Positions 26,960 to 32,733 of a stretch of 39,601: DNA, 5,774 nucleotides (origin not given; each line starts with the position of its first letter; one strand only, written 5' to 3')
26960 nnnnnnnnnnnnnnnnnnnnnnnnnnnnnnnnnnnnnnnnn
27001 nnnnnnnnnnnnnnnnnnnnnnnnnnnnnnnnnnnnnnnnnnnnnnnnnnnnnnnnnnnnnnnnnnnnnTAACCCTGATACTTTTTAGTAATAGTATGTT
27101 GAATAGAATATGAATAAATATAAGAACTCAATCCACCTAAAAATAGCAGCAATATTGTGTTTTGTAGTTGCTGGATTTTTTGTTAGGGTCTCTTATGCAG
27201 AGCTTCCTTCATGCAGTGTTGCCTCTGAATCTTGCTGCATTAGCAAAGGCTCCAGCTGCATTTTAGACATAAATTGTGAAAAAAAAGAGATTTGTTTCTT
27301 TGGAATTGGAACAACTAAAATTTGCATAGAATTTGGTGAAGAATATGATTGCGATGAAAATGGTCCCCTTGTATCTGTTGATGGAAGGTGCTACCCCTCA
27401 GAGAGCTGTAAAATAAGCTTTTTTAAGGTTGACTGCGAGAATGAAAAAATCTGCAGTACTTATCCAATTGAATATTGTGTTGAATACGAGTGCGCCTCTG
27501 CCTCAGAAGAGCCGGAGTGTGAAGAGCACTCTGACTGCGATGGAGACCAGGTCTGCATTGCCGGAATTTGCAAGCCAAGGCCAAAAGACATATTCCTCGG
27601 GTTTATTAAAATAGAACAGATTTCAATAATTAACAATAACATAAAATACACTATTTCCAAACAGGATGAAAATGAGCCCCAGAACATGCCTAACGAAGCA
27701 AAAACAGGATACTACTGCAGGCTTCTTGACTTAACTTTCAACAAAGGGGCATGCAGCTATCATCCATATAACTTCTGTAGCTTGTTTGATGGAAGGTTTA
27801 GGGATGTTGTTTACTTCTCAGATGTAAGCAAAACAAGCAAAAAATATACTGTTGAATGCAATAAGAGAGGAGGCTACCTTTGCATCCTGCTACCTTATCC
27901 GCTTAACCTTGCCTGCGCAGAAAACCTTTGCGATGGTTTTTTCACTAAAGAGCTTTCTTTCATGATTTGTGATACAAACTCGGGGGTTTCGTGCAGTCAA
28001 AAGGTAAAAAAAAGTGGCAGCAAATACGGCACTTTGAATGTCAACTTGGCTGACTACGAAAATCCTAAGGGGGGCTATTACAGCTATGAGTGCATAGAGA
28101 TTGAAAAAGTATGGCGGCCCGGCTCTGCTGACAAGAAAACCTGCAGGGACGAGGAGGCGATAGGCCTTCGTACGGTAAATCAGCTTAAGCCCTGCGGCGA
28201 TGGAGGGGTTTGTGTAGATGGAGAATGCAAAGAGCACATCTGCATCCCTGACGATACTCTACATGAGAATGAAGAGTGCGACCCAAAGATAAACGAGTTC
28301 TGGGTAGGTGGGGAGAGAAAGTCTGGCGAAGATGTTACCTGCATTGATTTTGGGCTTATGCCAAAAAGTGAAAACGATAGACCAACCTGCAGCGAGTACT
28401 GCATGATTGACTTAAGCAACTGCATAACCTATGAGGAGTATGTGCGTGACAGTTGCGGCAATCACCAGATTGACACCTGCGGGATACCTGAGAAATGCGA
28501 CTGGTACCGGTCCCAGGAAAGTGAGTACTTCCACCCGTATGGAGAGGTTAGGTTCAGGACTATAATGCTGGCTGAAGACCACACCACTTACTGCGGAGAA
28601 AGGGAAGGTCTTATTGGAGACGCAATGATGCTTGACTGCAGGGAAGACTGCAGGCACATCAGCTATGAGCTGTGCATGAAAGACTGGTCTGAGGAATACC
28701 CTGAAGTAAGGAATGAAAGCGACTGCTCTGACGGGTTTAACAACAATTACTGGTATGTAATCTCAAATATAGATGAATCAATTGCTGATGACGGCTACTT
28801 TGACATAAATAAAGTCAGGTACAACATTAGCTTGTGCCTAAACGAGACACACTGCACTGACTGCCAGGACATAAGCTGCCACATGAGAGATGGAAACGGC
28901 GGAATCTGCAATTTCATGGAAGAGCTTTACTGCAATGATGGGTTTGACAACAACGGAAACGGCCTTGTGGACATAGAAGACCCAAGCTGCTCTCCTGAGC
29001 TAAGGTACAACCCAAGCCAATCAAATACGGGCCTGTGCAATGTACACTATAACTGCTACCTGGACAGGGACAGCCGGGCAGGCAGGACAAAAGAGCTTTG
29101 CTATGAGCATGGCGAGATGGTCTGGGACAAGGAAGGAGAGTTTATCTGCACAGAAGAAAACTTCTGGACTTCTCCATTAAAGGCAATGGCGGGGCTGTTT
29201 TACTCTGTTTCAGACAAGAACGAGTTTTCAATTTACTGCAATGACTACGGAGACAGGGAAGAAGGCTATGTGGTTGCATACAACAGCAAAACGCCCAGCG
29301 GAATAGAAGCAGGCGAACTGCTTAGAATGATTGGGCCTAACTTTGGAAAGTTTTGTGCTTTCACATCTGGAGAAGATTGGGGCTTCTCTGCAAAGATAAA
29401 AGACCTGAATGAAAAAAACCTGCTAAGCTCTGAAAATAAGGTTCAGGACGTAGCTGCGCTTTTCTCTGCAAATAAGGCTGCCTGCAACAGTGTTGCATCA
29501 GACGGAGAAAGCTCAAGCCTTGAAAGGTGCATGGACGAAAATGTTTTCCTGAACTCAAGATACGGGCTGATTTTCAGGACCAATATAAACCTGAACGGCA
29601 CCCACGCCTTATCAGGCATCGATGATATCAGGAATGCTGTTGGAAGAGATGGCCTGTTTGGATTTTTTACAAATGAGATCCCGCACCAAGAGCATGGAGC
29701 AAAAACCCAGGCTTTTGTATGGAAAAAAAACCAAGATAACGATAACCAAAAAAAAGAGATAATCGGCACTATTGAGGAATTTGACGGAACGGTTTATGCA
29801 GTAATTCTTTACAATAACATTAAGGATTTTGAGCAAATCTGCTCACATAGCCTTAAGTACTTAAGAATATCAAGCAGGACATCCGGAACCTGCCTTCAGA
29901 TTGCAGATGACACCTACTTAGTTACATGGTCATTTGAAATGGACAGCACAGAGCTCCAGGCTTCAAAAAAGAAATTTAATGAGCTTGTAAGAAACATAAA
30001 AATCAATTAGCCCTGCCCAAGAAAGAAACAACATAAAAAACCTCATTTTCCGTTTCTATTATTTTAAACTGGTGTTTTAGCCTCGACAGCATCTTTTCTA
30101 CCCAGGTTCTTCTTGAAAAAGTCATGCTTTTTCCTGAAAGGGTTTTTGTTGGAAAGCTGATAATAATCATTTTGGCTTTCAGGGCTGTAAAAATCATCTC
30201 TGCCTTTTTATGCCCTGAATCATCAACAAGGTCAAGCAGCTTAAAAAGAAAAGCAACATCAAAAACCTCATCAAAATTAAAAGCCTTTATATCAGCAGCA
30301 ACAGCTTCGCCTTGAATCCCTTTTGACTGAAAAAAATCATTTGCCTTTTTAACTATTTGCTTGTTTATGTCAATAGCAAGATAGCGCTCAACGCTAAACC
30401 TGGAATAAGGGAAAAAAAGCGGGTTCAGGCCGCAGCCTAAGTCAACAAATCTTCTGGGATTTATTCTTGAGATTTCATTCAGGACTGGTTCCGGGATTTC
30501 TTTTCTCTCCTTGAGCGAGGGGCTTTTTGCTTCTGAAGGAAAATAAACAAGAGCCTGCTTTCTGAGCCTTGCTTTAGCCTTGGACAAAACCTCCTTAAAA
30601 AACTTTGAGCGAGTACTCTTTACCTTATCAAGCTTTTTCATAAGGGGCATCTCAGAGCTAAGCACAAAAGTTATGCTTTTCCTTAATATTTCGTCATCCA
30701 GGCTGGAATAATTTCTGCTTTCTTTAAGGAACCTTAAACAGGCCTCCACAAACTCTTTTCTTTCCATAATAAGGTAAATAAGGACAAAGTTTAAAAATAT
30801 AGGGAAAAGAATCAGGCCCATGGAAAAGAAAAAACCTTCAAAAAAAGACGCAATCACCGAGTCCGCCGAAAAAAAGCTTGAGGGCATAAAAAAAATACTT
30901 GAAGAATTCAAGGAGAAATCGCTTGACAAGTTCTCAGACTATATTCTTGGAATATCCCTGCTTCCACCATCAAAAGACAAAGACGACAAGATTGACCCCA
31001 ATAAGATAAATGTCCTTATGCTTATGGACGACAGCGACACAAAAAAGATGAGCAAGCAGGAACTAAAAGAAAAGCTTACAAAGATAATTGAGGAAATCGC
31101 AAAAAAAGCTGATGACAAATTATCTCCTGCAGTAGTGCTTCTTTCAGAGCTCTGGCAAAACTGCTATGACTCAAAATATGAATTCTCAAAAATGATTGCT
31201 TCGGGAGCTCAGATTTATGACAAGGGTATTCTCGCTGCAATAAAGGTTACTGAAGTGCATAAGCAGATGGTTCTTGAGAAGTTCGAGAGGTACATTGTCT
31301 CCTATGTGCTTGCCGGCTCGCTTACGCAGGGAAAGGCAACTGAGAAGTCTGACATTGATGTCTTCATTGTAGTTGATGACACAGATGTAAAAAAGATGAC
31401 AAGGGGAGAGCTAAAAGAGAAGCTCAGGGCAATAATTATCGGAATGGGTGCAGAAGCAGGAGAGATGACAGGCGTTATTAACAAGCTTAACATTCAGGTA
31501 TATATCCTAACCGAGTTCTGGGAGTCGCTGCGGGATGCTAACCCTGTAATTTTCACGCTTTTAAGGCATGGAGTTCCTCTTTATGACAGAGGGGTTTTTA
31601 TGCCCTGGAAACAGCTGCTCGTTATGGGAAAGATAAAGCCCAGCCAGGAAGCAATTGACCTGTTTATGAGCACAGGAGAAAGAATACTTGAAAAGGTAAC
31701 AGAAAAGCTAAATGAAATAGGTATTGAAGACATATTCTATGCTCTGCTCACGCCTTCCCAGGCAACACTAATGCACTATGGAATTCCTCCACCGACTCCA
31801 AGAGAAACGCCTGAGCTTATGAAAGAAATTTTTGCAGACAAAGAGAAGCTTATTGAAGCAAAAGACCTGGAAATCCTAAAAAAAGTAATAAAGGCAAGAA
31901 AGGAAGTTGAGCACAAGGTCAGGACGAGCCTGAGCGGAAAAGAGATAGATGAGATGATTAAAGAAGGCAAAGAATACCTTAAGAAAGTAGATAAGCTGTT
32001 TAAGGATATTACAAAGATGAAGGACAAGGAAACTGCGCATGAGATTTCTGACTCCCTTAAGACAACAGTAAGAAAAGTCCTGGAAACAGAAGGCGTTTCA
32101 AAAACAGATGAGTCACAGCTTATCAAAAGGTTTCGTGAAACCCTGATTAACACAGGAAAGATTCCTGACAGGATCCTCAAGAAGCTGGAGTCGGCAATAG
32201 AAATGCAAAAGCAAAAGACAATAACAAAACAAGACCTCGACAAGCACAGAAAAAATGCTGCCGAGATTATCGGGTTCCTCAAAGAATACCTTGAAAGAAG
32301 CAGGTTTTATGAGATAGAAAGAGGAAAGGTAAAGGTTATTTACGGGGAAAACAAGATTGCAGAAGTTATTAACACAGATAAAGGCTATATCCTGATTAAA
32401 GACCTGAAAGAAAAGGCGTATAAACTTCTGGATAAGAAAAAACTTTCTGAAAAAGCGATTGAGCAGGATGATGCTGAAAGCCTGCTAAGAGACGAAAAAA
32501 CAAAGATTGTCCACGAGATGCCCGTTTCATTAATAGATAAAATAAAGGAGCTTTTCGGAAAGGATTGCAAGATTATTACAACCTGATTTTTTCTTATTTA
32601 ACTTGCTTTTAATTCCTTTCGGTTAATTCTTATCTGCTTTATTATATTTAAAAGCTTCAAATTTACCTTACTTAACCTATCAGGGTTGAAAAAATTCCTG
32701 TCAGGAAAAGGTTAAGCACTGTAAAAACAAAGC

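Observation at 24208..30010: Tandem pair of ~960-aa Cys-rich secreted paralogs of no recognisable family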

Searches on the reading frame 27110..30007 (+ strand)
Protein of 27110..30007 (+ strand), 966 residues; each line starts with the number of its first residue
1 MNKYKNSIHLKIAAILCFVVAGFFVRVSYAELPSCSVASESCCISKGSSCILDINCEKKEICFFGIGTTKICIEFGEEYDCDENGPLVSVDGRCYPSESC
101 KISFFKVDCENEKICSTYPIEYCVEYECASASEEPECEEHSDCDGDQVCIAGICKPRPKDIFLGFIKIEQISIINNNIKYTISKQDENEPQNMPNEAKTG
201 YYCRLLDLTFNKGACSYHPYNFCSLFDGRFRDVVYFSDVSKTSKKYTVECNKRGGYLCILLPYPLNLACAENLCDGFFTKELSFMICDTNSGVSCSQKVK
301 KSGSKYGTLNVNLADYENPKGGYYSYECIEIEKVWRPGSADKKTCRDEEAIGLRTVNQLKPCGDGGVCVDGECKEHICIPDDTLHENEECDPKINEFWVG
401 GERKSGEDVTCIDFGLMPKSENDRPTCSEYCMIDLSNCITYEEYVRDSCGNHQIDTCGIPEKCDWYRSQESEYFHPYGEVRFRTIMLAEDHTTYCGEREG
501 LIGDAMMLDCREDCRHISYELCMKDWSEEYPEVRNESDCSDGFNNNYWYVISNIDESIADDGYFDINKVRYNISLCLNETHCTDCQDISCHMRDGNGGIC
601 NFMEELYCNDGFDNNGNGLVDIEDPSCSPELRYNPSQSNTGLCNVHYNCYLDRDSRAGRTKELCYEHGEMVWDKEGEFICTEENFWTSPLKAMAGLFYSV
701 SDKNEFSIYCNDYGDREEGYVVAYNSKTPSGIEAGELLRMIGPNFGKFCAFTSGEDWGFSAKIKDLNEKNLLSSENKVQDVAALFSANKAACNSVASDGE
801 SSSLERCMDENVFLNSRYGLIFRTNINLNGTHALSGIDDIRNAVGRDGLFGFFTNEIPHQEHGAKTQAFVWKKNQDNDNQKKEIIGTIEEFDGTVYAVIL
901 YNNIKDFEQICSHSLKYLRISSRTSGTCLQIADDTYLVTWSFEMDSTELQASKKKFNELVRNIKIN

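Call 4: search_protein_families(library=pfam, proteins=[window:27110-30007:+], max_evalue=1)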
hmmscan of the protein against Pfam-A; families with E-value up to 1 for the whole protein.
window:27110-30007:+ (966 aa): 0 families

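Call 5: search_protein_families(library=ncbifam, proteins=[window:27110-30007:+], max_evalue=1)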
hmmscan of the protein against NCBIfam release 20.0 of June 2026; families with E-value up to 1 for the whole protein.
window:27110-30007:+ (966 aa): 1 family
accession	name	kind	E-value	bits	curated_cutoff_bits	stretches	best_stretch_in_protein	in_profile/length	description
NF033662.1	acid_disulf_rpt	repeat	1.5e-05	24.6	41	1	608-628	7-27/32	acidic double-disulfide repeat-containing protein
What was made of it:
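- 28922..28990 (+): The same Ca2+-binding-type motif in B (aa 605-627). call 5 (E 1.5e-5)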

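Call 66: search_protein_families(library=phrogs, proteins=[window:27110-30007:+], max_evalue=0.01)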
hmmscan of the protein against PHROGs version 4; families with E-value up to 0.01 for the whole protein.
window:27110-30007:+ (966 aa): 0 families

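Call 67: search_protein_families(library=padloc, proteins=[window:27110-30007:+], max_evalue=0.01)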
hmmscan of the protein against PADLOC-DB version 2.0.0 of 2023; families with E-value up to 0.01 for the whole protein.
window:27110-30007:+ (966 aa): 0 families

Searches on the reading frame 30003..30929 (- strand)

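Call 11: search_protein_families(library=pfam, proteins=[window:30003-30929:-], max_evalue=0.001)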
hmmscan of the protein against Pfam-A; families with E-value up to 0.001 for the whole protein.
window:30003-30929:- (308 aa): 3 families
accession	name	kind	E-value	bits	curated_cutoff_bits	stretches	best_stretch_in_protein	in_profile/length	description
PF07091.17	FmrO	-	2.2e-12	47.4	27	1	158-273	108-225/255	Ribosomal RNA methyltransferase (FmrO)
PF13649.12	Methyltransf_25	-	6.6e-07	30.4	27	1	162-242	2-84/97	Methyltransferase domain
PF08241.18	Methyltransf_11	-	1.8e-06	28.9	21.2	1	162-237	1-75/95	Methyltransferase domain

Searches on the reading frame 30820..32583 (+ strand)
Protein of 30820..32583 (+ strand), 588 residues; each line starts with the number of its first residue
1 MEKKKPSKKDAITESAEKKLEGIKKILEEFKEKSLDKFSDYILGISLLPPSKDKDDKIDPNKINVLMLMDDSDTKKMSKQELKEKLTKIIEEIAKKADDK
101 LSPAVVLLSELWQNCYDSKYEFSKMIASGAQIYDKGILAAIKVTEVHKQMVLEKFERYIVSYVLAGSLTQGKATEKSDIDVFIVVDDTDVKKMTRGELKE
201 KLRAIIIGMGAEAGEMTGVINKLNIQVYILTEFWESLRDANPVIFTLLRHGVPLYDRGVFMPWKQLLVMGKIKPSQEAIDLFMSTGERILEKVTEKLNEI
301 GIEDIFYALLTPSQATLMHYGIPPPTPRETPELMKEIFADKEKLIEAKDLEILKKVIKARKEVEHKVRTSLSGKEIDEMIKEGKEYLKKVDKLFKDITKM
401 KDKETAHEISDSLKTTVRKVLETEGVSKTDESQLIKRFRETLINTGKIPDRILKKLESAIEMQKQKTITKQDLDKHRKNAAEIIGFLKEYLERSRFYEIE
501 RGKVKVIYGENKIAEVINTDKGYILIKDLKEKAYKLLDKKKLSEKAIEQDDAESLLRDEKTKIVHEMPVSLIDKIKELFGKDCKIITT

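Call 11: search_protein_families(library=pfam, proteins=[window:30820-32583:+], max_evalue=0.001)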
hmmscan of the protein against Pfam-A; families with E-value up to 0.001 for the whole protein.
window:30820-32583:+ (588 aa): 2 families
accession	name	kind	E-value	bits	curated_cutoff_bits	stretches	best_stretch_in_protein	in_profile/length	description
PF01909.29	NTP_transf_2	-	2.3e-06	28.3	21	1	151-197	8-56/93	Nucleotidyltransferase domain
PF18765.7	Polbeta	-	5.1e-06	27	26.9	1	158-205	12-58/93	Polymerase beta, Nucleotidyltransferase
